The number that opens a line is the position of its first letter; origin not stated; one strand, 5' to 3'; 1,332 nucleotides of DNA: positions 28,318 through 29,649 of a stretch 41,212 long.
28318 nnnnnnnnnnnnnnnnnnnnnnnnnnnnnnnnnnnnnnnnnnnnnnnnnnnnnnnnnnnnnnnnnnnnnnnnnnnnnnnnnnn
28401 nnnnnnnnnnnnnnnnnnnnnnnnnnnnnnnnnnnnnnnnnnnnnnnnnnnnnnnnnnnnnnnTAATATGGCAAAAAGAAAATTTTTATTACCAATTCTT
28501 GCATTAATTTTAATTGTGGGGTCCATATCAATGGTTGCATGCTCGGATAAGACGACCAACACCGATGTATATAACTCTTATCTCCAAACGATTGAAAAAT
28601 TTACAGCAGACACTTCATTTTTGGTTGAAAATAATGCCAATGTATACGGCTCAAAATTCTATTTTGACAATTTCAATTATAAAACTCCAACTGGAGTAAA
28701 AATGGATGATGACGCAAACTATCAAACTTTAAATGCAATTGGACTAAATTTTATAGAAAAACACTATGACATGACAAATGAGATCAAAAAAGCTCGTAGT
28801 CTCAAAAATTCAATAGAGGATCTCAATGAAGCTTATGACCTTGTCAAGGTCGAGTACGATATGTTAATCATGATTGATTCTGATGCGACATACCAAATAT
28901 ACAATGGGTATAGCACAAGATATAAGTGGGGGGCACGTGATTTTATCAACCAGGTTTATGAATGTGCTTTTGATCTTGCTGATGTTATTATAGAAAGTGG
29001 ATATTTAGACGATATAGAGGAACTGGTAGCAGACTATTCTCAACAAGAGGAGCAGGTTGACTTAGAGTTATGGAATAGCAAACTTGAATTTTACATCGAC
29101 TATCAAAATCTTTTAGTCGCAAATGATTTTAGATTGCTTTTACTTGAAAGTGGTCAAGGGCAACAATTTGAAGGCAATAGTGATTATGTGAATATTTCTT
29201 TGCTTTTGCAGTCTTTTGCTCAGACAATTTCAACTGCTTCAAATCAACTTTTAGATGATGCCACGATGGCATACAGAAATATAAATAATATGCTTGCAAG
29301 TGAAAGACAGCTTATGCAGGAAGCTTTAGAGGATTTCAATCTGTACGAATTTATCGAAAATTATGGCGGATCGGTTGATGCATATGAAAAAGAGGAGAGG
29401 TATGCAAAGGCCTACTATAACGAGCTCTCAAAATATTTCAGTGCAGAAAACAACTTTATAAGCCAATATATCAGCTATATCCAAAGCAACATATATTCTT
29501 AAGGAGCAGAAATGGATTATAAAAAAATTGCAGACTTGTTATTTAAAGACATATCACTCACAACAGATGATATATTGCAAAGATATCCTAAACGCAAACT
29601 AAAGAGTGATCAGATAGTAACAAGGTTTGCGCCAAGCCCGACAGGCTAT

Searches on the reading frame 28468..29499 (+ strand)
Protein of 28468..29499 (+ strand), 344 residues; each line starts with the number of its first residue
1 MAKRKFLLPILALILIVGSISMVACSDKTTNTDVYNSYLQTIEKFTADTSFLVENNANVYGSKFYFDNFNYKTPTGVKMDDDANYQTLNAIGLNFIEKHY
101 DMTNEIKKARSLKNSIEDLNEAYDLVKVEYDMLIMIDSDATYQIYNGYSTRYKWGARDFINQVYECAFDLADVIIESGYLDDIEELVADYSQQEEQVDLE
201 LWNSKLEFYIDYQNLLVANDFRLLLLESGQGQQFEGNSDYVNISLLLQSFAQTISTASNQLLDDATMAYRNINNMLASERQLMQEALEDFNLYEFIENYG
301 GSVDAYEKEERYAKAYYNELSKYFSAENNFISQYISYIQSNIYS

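Call 29: search_protein_families(library=pfam, proteins=[window:28468-29499:+], max_evalue=0.1)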
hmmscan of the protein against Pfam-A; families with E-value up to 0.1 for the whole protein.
window:28468-29499:+ (344 aa): 1 family
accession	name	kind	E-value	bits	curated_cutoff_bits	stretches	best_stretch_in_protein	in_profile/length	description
PF16339.10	DUF4969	-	0.043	14.6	31.4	1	1-60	1-57/79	Domain of unknown function (DUF4969)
